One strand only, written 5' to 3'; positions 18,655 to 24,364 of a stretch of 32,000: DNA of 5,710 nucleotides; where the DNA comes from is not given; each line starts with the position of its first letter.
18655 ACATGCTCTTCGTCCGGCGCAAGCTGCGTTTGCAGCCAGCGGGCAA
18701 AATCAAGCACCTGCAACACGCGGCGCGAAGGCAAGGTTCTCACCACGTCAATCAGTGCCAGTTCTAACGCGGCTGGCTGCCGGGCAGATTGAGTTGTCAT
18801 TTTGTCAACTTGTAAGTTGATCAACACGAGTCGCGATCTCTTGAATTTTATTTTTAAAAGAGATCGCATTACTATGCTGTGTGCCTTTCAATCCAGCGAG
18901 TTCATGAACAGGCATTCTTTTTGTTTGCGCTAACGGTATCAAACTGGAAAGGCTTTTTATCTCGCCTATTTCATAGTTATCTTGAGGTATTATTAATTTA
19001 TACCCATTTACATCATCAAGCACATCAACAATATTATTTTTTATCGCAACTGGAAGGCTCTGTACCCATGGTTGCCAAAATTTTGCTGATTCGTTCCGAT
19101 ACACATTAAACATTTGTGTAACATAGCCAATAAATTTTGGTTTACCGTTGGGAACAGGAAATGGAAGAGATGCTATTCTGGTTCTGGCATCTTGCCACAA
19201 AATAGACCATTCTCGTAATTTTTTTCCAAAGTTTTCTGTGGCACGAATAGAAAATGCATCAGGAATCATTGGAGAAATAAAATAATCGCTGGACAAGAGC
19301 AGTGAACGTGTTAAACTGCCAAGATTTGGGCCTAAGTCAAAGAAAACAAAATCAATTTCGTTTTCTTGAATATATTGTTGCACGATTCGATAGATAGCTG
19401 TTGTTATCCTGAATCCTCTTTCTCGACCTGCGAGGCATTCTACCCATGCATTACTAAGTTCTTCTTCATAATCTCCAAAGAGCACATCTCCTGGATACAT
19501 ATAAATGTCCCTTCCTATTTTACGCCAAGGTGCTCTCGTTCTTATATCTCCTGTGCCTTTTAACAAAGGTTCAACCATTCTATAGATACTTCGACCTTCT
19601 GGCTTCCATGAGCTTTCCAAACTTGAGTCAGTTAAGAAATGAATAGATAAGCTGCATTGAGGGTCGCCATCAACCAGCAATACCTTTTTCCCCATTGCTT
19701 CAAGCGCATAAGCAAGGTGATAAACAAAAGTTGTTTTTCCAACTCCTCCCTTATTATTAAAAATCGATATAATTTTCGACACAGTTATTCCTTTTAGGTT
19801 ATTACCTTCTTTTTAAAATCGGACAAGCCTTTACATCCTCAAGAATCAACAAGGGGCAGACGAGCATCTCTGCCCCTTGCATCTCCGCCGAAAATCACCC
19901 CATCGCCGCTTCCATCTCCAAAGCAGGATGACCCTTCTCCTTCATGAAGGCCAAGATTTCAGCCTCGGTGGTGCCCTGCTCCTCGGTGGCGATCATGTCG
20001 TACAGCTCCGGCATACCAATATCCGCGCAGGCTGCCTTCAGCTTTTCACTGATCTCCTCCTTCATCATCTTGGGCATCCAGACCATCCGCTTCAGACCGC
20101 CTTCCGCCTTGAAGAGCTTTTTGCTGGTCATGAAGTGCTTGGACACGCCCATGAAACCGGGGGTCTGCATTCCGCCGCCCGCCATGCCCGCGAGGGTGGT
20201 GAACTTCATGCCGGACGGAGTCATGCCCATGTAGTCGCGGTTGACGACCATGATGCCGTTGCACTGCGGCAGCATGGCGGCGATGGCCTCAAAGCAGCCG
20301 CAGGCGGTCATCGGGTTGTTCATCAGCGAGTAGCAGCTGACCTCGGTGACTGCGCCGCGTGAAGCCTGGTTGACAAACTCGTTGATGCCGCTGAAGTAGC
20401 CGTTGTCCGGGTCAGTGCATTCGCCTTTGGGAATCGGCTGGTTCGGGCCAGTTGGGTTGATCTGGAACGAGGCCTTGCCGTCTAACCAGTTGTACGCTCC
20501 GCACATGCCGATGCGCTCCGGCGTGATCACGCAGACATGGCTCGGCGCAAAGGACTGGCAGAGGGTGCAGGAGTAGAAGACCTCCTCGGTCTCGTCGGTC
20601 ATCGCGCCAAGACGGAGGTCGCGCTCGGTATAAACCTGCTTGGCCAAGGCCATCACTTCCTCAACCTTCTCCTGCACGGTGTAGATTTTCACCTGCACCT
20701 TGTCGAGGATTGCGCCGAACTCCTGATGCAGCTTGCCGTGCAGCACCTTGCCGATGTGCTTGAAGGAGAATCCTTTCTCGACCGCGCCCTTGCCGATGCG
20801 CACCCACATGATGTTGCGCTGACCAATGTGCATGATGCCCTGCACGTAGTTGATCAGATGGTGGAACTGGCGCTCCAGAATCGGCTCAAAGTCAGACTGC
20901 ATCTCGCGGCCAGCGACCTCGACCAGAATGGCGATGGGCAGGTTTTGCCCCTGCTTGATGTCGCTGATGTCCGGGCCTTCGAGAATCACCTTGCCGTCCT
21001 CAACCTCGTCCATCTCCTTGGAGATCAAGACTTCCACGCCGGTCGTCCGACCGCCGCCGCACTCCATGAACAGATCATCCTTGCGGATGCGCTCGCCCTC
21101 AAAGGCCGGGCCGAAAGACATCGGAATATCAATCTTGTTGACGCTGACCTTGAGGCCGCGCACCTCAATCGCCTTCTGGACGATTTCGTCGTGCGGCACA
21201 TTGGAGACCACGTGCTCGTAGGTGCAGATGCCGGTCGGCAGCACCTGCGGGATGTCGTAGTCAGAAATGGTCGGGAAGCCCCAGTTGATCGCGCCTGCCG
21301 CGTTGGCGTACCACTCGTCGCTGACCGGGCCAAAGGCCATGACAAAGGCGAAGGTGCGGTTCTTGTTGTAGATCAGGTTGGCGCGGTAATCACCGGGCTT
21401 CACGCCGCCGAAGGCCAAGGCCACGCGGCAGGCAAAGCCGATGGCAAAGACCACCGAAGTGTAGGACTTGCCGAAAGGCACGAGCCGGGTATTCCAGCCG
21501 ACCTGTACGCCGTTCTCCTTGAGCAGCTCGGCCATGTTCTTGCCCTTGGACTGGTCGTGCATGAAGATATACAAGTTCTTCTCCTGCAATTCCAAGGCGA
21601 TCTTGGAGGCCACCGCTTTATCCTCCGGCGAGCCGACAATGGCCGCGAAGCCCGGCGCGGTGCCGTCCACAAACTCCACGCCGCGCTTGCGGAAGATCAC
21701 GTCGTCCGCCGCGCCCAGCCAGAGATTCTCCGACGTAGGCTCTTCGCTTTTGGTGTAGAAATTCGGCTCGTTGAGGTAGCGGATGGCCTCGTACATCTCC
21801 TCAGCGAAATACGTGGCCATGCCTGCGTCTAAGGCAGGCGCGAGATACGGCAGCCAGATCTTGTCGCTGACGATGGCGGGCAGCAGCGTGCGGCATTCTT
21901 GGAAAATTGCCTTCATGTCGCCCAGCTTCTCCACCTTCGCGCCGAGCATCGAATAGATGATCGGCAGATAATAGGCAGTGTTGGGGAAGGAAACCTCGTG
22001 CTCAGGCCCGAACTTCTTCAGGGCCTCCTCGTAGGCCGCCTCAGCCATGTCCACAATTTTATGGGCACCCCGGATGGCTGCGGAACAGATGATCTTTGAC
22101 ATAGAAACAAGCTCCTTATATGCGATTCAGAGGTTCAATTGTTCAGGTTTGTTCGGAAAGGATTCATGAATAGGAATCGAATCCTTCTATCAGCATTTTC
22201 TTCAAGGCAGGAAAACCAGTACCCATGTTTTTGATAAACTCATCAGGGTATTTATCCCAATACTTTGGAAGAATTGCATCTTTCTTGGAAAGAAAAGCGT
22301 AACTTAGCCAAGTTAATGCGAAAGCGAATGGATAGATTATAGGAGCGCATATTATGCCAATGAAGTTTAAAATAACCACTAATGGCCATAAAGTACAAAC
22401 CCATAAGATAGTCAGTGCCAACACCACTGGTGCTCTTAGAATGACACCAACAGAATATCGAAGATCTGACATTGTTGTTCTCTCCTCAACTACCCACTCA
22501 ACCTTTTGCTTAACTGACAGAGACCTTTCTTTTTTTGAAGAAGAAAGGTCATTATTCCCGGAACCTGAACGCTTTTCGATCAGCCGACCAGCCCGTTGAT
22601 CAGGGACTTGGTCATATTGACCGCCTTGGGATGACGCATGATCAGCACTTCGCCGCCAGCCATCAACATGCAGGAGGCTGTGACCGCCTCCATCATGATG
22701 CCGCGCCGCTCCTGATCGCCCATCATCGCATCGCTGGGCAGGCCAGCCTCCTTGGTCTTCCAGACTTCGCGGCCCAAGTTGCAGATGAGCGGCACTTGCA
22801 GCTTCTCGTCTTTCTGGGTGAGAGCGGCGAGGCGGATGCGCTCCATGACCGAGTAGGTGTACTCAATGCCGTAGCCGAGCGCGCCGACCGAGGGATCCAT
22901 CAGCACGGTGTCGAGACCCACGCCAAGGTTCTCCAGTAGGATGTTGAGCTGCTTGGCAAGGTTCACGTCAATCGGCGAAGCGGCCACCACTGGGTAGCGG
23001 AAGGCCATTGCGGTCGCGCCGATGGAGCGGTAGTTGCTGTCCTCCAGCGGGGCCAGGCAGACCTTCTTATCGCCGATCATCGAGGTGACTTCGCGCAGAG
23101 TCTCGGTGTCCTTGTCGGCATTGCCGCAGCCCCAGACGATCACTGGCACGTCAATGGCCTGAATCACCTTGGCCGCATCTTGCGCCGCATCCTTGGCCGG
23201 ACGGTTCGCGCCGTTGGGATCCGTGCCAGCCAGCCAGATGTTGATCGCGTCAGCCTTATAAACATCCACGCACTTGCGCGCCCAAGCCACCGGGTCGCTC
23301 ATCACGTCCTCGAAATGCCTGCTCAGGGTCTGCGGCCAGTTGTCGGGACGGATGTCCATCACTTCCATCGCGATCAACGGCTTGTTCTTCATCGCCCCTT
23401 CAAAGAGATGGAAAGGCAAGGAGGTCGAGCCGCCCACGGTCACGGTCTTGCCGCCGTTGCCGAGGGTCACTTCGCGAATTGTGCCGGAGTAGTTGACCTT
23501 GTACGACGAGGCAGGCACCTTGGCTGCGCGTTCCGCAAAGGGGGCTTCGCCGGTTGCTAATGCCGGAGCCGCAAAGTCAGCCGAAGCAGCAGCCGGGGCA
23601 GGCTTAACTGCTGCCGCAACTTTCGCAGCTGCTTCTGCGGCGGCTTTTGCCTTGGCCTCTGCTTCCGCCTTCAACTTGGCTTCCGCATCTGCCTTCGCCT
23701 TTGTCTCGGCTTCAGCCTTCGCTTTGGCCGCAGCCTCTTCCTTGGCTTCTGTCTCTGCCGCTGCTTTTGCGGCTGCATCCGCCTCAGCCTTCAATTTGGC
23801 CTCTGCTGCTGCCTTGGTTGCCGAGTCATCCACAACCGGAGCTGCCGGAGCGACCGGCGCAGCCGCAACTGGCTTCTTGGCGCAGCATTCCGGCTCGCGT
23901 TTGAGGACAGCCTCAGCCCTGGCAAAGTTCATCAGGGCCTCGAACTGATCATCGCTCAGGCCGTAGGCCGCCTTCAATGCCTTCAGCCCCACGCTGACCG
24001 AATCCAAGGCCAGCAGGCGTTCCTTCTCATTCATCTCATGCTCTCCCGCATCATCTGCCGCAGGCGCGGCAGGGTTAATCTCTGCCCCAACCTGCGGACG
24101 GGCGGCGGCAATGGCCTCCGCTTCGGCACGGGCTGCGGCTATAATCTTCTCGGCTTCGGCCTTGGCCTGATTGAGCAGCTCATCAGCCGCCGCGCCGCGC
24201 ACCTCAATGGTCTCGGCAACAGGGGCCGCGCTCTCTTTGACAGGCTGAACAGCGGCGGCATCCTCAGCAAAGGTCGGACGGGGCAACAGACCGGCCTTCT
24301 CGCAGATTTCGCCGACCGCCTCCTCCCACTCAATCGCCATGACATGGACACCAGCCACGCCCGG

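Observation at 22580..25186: MetF fused to the CFeSP small subunit AcsD through a ~255-residue Ala/Lys/Glu-rich linker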

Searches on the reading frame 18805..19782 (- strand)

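Call 6: search_protein_families(library=pfam, proteins=[window:18805-19782:-], max_evalue=0.001)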
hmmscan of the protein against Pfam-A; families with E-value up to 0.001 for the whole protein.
window:18805-19782:- (325 aa): 7 families
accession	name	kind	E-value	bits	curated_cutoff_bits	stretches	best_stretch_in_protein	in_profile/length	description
PF13614.12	AAA_31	-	4.1e-25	89.2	27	1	2-188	1-163/177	AAA domain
PF01656.29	CbiA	-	2e-13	50.8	25.4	1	5-51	1-47/125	CobQ/CobB/MinD/ParA nucleotide binding domain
PF02374.21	ArsA_ATPase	-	4.4e-08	33.1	24.3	1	7-51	5-49/305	Anion-transporting ATPase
PF06564.18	CBP_BcsQ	-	4.8e-08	33.3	21.3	1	5-59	4-58/234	Cellulose biosynthesis protein BcsQ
PF10609.15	ParA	-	1.4e-07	31.7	27.1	1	2-40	3-41/246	NUBPL iron-transfer P-loop NTPase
PF09140.17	MipZ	-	1.5e-05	24.9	20.7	1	4-49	2-47/262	ATPase MipZ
PF00142.24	Fer4_NifH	-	1.7e-05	24.9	25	1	7-44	5-41/271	4Fe-4S iron sulfur cluster binding proteins, NifH/frxC family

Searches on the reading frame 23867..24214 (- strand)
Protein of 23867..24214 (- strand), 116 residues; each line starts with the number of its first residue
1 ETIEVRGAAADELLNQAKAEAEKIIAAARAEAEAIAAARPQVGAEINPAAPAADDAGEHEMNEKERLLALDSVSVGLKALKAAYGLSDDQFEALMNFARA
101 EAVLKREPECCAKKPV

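Call 81: search_solved_structures(query=A6, max_evalue=1)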
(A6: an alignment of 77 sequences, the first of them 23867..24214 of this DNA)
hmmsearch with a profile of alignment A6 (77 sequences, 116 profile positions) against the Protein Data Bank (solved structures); distinct sequences matched with E-value up to 1: 31.
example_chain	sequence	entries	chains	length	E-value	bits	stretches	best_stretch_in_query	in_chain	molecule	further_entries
3ugm_A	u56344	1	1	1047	5.4e-28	100.9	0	67-106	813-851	TAL effector AvrBs3/PthA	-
2ypf_A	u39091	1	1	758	7.7e-23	84.3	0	67-106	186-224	AVRBS3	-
9lcz_A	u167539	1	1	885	6.2e-21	78.2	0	66-105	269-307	Inactivate TOD6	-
9lcx_A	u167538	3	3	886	6.3e-21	78.1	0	67-106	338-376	Inactivate TOD6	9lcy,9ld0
9jo8_A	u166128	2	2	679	1.4e-20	77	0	67-106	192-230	TALE repeat protein targeting mitochondiral ND1-L gene. | TALE repeat protein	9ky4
9ld1_A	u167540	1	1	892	2.9e-20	76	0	66-106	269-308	inactivate TOD4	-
6jtq_A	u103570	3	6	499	2.9e-15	59.8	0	67-107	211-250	TAL effector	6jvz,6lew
4osk_A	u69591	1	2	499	3.9e-15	59.4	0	66-98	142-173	Hax3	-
3v6p_A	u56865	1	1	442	5.2e-15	59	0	67-106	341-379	dHax3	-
4osw_A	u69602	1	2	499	1.2e-14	57.8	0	67-105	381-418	Hax3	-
6jw0_A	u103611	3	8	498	1.3e-14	57.8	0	66-106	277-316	TAL effector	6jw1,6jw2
6jw5_A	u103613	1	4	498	1.4e-14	57.7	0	66-105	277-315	TAL effector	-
6jw3_A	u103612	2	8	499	1.6e-14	57.5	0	68-105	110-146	TAL effector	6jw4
4gjp_A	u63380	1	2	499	1.7e-14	57.4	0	66-96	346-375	Hax3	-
4osr_A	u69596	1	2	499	1.7e-14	57.4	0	67-105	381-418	Hax3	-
2kk7_A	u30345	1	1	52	0.0028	21.2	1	10-45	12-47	V-type ATP synthase subunit E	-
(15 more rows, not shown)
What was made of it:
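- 24104..24193 (-): Linker helix 1, aa 332-361 (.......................). Weak hit to the V-ATPase E fragment 2kk7, E 0.0028 (call 81).
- Tried and rejected: Limited to one short helix at E 0.0028 (call 81).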

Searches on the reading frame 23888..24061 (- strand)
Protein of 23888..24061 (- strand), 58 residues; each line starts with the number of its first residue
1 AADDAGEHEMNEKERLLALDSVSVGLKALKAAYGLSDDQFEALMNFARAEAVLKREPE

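Call 66: find_homologous_proteins(query=A4, max_evalue=0.01)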
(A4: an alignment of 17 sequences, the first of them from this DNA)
Query A4 (17 sequences) (58 aa, profile of the alignment): 3 proteins with E <= 0.01 among 7104 candidates.
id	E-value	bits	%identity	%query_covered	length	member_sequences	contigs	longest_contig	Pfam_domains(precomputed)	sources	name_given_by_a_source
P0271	1.2e-22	97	71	84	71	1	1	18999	-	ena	-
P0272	4.8e-21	92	72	81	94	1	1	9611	-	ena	-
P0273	5.7e-21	92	67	83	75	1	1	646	-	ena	-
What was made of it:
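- Whether the module occurs in other proteins is therefore unknown (call 66).
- Tried and rejected: It says nothing about whether the module occurs elsewhere (call 66).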

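Call 84: search_solved_structures(query=A4, max_evalue=1, show_alignments=1)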
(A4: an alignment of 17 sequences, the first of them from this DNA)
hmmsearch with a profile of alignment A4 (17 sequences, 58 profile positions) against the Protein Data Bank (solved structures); distinct sequences matched with E-value up to 1: 31.
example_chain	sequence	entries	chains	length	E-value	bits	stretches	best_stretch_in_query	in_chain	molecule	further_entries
3ugm_A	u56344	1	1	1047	3.2e-22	81.5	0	15-43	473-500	TAL effector AvrBs3/PthA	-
9lcz_A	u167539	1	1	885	1.5e-18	69.8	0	26-52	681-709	Inactivate TOD6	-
9lcx_A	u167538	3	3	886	1.5e-18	69.8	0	26-52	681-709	Inactivate TOD6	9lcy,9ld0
2ypf_A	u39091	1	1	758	5.8e-18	67.9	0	15-43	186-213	AVRBS3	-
9jo8_A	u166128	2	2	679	1.1e-17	67.1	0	14-43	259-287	TALE repeat protein targeting mitochondiral ND1-L gene. | TALE repeat protein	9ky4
9ld1_A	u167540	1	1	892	7.1e-17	64.4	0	15-43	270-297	inactivate TOD4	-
4osk_A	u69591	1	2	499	1.4e-12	50.7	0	13-43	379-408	Hax3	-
3v6p_A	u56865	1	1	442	2.4e-12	49.9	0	15-43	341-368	dHax3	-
6jw0_A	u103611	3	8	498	5.7e-12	48.7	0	14-43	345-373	TAL effector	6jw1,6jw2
6jtq_A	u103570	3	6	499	5.8e-12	48.7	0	14-43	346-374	TAL effector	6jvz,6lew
4osw_A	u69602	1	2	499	6.6e-12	48.5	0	15-43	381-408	Hax3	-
6jw5_A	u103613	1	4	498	7.2e-12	48.4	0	14-43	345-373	TAL effector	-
4gjp_A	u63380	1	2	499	7.9e-12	48.2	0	14-43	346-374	Hax3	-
6jw3_A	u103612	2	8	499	9e-12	48.1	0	14-43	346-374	TAL effector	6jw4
4osq_A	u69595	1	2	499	9.2e-12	48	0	15-43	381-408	Hax3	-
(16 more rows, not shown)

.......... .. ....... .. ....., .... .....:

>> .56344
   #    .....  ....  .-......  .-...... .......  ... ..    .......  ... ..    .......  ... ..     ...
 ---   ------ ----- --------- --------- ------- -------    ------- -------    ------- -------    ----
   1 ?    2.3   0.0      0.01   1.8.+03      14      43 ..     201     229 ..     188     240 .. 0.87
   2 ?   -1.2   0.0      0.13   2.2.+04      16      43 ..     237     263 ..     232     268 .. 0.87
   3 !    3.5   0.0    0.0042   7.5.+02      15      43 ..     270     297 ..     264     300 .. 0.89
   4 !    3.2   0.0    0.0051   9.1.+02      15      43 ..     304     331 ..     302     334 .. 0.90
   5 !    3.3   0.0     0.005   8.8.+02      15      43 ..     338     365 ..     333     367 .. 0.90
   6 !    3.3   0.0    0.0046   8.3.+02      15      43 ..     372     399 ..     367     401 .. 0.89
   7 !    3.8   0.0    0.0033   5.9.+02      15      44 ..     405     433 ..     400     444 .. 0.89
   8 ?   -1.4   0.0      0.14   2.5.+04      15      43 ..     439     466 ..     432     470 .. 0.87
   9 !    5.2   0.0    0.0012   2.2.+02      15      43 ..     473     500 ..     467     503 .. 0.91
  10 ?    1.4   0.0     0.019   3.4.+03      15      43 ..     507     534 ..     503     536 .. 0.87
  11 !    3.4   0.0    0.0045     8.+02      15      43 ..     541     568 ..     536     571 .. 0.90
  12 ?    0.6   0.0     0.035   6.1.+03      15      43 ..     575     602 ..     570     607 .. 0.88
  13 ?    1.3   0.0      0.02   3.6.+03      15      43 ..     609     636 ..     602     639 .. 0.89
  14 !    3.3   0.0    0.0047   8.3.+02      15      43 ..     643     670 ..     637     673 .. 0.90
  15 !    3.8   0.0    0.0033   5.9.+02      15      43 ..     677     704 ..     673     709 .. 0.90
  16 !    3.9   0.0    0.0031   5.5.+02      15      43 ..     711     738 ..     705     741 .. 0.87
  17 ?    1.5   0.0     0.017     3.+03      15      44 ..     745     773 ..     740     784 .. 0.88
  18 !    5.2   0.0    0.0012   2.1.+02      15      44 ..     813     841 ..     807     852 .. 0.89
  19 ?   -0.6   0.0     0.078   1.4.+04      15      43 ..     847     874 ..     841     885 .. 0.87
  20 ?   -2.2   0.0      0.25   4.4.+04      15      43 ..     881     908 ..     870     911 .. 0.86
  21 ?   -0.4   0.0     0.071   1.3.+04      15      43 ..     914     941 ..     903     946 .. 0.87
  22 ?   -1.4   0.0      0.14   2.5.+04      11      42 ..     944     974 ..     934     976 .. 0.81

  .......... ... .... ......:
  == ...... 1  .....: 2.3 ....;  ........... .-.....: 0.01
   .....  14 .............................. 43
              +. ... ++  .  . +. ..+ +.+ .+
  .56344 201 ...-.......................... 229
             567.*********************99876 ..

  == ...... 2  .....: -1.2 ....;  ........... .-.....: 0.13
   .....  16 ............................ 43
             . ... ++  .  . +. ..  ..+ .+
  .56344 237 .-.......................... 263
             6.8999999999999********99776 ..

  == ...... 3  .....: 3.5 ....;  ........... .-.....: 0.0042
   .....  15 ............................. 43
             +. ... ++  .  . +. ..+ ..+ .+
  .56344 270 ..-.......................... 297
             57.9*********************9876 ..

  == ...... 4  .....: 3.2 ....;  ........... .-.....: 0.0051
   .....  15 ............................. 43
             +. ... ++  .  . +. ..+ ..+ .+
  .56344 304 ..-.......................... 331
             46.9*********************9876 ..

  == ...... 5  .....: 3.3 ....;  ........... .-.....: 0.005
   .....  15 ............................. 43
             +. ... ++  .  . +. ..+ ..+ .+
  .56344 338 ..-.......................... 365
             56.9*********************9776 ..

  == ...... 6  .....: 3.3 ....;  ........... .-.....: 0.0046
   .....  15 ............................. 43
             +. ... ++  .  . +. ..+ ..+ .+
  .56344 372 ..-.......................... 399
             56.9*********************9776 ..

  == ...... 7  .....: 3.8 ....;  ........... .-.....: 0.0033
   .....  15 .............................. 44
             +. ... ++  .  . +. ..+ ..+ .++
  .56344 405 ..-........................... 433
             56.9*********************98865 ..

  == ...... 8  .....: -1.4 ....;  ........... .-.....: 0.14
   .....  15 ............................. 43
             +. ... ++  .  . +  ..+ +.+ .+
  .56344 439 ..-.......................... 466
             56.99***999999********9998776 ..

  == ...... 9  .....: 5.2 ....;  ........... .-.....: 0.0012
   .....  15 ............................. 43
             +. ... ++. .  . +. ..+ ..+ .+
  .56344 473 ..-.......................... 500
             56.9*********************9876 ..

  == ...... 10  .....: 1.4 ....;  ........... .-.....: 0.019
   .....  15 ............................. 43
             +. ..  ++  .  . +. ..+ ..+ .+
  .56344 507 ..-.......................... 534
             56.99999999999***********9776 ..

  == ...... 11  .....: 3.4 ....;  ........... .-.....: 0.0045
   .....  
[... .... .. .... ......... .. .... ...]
